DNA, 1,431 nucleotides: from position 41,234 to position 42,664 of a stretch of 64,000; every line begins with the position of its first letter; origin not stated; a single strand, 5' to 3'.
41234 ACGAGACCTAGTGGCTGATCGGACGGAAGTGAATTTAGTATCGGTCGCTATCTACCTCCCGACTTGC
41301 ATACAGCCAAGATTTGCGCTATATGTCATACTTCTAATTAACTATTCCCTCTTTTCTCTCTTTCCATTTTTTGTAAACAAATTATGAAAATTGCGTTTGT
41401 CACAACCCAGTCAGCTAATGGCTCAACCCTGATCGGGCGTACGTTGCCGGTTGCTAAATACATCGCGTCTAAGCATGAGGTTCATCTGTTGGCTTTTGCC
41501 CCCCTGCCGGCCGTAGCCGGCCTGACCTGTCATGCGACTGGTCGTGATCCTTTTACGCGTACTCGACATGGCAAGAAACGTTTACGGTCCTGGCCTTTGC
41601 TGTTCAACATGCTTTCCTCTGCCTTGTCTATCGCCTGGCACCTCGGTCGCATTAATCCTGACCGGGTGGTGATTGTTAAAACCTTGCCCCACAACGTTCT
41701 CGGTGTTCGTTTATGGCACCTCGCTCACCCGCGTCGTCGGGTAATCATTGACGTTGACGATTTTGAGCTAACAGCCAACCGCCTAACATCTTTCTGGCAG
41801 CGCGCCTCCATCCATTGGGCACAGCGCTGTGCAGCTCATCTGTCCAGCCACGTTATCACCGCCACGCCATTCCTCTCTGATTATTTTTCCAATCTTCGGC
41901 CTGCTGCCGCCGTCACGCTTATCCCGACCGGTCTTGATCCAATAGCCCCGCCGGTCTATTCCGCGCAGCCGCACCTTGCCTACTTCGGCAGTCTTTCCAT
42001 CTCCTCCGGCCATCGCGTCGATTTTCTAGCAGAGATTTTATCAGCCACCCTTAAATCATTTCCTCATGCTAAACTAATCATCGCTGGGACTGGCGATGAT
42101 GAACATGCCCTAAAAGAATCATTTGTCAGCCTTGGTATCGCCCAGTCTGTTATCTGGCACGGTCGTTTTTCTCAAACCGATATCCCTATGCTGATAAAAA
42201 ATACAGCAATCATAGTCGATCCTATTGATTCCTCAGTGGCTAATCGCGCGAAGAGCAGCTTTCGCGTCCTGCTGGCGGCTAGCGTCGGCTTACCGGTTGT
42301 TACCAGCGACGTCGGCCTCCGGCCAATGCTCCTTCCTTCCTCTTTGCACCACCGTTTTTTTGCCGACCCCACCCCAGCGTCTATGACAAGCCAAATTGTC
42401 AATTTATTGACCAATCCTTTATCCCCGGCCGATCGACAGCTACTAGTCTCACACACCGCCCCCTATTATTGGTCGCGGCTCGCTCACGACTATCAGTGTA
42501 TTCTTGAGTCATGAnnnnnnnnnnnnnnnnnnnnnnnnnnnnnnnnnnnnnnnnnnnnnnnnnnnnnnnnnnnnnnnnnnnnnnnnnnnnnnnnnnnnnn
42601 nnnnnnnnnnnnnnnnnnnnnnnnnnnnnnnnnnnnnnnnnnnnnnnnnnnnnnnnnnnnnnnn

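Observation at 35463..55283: Three paralogous pairs of a Dpm1-like GT2 synthase and a GT-C-like polytopic membrane protein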

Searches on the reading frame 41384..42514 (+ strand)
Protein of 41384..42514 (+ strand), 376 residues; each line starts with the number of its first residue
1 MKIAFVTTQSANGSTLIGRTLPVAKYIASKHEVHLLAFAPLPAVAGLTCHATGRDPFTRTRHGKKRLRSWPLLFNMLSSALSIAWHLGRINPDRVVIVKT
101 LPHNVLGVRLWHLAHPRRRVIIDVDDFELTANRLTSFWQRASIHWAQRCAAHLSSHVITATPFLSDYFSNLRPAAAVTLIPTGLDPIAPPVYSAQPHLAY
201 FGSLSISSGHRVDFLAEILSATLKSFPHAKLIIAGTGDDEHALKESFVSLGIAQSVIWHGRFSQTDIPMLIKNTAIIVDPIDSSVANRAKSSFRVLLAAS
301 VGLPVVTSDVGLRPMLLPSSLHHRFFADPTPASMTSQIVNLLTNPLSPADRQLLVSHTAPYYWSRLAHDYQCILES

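Call 3: search_protein_families(library=pfam, proteins=[window:41384-42514:+], max_evalue=0.01)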
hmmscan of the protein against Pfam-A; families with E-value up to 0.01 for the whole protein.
window:41384-42514:+ (376 aa): 3 families
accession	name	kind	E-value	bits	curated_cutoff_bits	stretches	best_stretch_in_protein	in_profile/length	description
PF13692.12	Glyco_trans_1_4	-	1.6e-14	54.8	27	1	196-344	2-142/142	Glycosyl transferases group 1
PF00534.26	Glycos_transf_1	-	4.9e-09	36.4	26.4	1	217-345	35-159/172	Glycosyl transferases group 1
PF13524.12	Glyco_trans_1_2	-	0.0021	18.4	25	1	222-345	8-115/144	Glycosyl transferase-like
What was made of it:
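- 41384..42514 (+): GT4b: GT-B glycosyltransferase whose stop overlaps the M2 start by 4 nt. PF13692 (call 3).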

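Call 84: search_solved_structures(query=window:41384-42514:+, max_evalue=0.01)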
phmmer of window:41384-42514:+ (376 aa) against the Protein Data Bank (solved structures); distinct sequences matched with E-value up to 0.01: 0.
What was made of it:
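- GT4b has no PDB hit (call 84).
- Tried and rejected: The GT4b PDB search gave no hit (call 84).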
